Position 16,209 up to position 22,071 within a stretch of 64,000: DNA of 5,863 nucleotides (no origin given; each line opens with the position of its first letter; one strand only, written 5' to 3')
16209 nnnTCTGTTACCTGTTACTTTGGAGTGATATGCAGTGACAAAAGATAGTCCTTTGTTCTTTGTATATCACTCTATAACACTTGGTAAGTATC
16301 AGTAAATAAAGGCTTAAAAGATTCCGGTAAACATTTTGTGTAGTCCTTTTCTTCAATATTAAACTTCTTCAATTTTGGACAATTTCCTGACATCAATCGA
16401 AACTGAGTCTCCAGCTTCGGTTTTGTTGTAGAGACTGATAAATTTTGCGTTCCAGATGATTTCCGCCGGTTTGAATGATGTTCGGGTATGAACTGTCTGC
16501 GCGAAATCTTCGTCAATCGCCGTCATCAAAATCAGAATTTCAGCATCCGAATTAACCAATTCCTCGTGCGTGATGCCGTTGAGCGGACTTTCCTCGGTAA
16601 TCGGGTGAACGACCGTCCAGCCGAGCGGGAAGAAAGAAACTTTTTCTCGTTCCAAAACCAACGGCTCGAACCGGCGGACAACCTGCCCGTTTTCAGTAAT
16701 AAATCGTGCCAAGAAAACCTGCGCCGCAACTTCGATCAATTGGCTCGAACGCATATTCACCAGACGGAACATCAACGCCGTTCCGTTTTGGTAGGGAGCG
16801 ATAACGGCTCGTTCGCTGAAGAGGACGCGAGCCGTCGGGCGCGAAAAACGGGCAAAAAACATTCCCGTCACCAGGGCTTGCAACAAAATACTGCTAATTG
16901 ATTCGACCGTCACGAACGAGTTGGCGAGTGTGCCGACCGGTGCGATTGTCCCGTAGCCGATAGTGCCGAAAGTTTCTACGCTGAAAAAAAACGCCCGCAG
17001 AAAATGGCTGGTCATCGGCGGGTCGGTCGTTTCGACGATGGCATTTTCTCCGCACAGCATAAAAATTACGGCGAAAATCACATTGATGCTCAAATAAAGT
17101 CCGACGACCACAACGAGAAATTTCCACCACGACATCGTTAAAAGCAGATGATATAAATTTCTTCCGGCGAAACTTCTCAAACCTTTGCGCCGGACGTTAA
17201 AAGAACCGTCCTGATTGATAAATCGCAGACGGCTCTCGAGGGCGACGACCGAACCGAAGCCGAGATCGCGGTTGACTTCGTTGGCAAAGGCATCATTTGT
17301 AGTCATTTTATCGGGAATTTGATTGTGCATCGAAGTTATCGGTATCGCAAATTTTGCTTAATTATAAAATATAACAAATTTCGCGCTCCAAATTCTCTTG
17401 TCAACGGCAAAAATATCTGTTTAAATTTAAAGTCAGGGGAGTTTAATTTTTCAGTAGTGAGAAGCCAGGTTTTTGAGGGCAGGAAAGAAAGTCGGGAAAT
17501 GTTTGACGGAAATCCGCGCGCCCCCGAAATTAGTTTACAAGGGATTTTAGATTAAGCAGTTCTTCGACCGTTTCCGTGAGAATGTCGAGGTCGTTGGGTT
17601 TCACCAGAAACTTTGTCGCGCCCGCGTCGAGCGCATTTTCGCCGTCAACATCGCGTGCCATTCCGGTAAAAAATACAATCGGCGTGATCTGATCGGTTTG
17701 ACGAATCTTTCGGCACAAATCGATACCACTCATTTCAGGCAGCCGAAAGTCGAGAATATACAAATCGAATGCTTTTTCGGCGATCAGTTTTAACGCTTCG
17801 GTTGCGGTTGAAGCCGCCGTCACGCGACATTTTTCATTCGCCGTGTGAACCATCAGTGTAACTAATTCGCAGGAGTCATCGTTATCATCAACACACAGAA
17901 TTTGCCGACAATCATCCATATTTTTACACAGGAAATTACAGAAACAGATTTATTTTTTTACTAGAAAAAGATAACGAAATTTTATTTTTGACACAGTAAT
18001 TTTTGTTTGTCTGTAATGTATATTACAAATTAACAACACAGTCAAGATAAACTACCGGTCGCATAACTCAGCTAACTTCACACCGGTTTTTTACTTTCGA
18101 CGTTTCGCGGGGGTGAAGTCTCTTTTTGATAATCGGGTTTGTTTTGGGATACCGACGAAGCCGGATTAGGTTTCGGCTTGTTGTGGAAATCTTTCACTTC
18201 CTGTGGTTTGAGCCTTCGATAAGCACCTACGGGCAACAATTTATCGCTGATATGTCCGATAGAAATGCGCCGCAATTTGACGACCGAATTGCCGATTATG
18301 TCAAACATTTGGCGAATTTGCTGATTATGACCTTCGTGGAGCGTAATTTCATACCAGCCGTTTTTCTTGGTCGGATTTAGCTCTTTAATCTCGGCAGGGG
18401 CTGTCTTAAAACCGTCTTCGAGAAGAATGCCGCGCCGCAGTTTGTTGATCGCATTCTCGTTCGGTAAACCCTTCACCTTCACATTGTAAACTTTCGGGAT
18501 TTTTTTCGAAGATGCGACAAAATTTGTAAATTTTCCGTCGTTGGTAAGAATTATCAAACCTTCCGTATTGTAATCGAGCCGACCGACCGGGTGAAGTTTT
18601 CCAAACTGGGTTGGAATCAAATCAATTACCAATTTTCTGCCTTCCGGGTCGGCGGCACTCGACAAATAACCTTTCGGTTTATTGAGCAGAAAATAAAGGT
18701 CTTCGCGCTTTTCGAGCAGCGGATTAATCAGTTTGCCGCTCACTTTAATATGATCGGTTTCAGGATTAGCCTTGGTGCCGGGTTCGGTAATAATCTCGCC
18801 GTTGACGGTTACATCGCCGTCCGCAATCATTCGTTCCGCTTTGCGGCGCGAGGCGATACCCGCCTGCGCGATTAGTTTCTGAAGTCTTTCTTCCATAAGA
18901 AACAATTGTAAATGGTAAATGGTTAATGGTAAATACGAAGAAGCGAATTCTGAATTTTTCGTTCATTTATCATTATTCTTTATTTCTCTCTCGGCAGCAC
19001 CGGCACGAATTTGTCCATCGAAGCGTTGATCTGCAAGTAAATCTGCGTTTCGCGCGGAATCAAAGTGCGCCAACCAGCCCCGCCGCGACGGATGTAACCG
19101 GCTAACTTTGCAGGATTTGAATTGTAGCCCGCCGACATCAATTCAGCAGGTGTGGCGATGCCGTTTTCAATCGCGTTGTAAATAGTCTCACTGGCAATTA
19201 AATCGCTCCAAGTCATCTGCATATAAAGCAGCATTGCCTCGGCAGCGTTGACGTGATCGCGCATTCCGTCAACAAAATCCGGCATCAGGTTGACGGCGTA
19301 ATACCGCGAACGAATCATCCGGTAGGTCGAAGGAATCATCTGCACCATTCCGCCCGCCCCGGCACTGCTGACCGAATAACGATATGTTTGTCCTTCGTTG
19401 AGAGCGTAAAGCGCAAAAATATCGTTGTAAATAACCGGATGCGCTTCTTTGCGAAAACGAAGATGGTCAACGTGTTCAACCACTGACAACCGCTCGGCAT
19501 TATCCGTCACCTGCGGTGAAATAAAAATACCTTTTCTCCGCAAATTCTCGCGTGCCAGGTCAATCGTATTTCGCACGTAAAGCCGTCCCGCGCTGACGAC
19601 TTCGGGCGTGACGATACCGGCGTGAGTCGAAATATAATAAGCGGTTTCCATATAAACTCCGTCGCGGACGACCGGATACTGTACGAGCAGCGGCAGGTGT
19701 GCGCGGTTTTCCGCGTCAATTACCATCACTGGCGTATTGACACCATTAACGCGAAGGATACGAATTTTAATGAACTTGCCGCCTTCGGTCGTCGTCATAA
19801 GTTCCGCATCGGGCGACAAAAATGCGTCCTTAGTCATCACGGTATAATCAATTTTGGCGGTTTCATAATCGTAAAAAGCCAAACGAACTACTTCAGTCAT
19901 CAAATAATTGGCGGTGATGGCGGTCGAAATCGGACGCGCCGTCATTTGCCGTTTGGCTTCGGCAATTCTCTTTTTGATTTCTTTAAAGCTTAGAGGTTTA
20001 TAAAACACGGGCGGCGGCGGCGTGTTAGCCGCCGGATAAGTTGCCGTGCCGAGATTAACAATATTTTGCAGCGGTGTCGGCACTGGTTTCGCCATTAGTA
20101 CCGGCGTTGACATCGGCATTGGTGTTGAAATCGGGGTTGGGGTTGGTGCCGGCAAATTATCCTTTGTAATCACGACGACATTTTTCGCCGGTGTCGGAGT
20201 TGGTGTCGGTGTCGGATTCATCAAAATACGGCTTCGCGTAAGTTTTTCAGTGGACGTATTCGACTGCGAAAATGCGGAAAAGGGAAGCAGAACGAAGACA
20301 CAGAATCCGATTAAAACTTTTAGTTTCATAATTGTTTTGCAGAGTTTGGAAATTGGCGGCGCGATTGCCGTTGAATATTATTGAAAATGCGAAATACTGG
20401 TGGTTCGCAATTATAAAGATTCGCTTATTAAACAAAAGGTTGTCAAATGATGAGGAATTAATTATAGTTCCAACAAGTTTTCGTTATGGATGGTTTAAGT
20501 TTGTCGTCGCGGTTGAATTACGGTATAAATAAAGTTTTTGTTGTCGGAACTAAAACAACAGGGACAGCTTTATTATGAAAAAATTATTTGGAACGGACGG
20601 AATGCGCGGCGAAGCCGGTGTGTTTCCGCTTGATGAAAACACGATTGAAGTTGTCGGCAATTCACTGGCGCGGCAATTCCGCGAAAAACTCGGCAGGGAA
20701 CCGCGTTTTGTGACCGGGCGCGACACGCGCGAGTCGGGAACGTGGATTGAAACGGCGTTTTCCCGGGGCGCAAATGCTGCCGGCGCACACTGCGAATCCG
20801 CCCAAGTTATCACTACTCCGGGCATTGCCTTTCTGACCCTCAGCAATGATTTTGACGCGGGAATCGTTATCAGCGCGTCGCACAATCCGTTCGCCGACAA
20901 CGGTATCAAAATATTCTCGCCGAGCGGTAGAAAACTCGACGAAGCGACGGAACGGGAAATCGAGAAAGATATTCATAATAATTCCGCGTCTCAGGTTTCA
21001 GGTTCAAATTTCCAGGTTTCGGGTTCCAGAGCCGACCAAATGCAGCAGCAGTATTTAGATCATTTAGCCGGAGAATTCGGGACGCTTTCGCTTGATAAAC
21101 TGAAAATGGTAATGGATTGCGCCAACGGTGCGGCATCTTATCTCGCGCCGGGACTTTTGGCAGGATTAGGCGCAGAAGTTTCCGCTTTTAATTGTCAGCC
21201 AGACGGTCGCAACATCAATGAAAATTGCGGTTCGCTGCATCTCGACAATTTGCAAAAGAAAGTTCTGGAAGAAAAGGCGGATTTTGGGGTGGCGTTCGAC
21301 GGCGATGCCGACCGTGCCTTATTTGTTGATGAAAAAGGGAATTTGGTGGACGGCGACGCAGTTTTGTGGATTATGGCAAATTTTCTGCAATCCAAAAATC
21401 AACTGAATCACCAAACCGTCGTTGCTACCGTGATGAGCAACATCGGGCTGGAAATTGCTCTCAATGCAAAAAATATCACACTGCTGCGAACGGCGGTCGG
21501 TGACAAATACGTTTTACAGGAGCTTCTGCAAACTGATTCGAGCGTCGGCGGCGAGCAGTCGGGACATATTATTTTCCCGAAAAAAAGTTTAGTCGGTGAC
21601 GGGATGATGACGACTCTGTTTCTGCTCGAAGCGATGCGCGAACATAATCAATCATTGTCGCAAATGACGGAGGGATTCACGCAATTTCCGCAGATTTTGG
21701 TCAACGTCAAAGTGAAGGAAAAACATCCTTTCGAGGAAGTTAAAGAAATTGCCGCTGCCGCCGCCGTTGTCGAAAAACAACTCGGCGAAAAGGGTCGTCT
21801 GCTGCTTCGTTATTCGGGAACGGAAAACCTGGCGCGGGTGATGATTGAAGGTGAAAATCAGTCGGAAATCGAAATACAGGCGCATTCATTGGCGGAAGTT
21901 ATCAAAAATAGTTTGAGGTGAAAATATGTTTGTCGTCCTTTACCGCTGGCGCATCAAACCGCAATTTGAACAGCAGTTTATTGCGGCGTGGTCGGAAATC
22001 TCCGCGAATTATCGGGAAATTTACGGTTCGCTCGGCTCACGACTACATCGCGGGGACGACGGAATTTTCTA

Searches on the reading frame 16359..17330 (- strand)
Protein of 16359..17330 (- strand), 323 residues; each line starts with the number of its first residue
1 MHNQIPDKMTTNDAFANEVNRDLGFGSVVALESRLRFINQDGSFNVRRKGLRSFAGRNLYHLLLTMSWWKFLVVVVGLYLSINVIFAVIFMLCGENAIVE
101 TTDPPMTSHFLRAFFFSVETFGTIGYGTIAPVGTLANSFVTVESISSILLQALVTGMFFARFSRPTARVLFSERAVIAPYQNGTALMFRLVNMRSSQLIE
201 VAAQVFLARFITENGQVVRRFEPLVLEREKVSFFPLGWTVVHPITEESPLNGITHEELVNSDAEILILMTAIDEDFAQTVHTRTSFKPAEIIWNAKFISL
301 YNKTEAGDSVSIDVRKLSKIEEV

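Call 24: search_protein_families(library=pfam, proteins=[window:16359-17330:-], max_evalue=0.001)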
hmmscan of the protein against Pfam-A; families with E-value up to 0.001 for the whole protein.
window:16359-17330:- (323 aa): 4 families
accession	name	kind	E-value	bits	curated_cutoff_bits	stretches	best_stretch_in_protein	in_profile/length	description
PF17655.7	IRK_C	-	8.4e-24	84.6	22.5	1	169-323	1-159/174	Inward rectifier potassium channel C-terminal domain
PF01007.26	IRK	-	6.1e-09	36.3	22.7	1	39-165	2-141/141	Inward rectifier potassium channel transmembrane domain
PF07885.22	Ion_trans_2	-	1.4e-07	31.7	22.5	1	86-162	9-77/79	Ion channel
PF19069.5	DUF5765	-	6.9e-05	23.4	25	1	113-191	7-85/91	Family of unknown function (DUF5765)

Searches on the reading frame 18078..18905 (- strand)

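Call 24: search_protein_families(library=pfam, proteins=[window:18078-18905:-], max_evalue=0.001)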
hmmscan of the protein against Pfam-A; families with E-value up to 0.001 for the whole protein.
window:18078-18905:- (275 aa): 2 families
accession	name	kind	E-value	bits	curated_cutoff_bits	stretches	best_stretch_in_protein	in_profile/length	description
PF00849.27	PseudoU_synth_2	-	7e-19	69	26.8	1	71-201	2-150/152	RNA pseudouridylate synthase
PF01479.30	S4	-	9.2e-13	48.1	22.8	1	6-49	1-45/48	S4 domain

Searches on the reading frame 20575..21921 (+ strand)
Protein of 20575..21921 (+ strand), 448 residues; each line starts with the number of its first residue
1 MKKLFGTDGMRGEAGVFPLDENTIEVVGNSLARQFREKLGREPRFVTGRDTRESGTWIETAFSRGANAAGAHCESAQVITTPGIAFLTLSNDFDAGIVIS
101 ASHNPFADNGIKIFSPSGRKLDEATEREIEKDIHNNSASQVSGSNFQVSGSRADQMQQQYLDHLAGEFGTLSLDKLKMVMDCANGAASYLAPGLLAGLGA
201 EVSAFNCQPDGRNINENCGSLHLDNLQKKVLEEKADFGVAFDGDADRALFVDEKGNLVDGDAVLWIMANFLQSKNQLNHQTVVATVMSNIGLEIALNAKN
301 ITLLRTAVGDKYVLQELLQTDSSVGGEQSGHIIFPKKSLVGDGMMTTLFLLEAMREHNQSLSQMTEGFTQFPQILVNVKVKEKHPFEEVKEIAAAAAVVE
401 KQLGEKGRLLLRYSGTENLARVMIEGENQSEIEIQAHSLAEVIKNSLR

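Call 24: search_protein_families(library=pfam, proteins=[window:20575-21921:+], max_evalue=0.001)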
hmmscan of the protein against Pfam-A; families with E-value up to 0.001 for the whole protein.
window:20575-21921:+ (448 aa): 4 families
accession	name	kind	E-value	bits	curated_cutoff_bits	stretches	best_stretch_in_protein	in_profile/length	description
PF02878.22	PGM_PMM_I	-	2e-34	118.6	22.5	1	3-137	2-135/138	Phosphoglucomutase/phosphomannomutase, alpha/beta/alpha domain I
PF02880.22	PGM_PMM_III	-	2.9e-32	111.6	20.7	1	259-368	1-112/115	Phosphoglucomutase/phosphomannomutase, alpha/beta/alpha domain III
PF02879.22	PGM_PMM_II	-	2.6e-19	70.1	29.3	1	159-255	2-103/103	Phosphoglucomutase/phosphomannomutase, alpha/beta/alpha domain II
PF00408.26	PGM_PMM_IV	-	1.3e-15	57.7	23.1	1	375-441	1-67/68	Phosphoglucomutase/phosphomannomutase, C-terminal domain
